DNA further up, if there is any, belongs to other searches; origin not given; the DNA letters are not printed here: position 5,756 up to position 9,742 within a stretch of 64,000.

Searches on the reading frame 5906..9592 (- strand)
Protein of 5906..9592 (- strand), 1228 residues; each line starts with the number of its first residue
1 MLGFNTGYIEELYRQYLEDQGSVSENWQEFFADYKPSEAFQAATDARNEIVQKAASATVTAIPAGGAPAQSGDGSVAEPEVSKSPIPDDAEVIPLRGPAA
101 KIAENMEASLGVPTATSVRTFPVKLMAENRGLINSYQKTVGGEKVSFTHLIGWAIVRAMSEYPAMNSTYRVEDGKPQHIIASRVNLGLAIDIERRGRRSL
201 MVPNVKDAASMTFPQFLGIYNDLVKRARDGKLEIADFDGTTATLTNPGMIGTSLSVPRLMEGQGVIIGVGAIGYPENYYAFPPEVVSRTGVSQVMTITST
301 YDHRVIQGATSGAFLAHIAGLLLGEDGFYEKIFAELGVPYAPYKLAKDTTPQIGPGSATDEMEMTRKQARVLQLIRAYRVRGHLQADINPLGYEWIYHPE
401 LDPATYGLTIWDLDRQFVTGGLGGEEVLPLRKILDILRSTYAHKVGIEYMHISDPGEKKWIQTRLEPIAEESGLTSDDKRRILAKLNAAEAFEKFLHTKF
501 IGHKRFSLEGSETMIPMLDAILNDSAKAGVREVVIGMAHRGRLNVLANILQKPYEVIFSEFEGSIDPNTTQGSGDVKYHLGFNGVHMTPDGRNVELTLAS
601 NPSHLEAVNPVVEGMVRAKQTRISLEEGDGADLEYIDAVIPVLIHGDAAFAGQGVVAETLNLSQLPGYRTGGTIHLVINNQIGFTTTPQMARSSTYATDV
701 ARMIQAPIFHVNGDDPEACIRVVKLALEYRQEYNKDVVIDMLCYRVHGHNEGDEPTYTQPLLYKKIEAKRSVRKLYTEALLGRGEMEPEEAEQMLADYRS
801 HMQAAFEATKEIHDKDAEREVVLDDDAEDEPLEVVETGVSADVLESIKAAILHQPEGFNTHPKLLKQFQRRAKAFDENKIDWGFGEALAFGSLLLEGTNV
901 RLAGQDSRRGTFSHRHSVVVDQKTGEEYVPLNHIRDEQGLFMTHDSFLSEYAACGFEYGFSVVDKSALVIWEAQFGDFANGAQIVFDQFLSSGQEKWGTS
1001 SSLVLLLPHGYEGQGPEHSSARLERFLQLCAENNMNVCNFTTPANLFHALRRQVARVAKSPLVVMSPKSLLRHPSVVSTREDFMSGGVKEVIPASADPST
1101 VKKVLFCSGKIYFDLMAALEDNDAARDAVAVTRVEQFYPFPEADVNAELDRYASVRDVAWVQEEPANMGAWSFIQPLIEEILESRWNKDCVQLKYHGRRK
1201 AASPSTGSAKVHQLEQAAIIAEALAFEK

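Call 101: search_protein_families(library=pfam, proteins=[window:5906-9592:-], max_evalue=0.00001)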
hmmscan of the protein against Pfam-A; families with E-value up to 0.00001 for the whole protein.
window:5906-9592:- (1228 aa): 5 families
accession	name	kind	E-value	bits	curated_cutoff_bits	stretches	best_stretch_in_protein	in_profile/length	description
PF00676.26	E1_dh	-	2.2e-54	184.9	22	1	490-811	7-293/300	Dehydrogenase E1 component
PF00198.28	2-oxoacid_dh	-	3.7e-45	154.6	23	1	89-322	3-224/232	2-oxoacid dehydrogenases acyltransferase (catalytic domain)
PF02779.29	Transket_pyr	-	2.2e-43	148.4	27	1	879-1072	2-173/174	Transketolase, pyrimidine binding domain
PF16870.10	OxoGdeHyase_C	-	4.9e-43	146.9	27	1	1078-1224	2-151/151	2-oxoglutarate dehydrogenase C-terminal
PF16078.10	2-oxogl_dehyd_N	-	5.5e-11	42.3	27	1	3-36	6-39/41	2-oxoglutarate dehydrogenase N-terminus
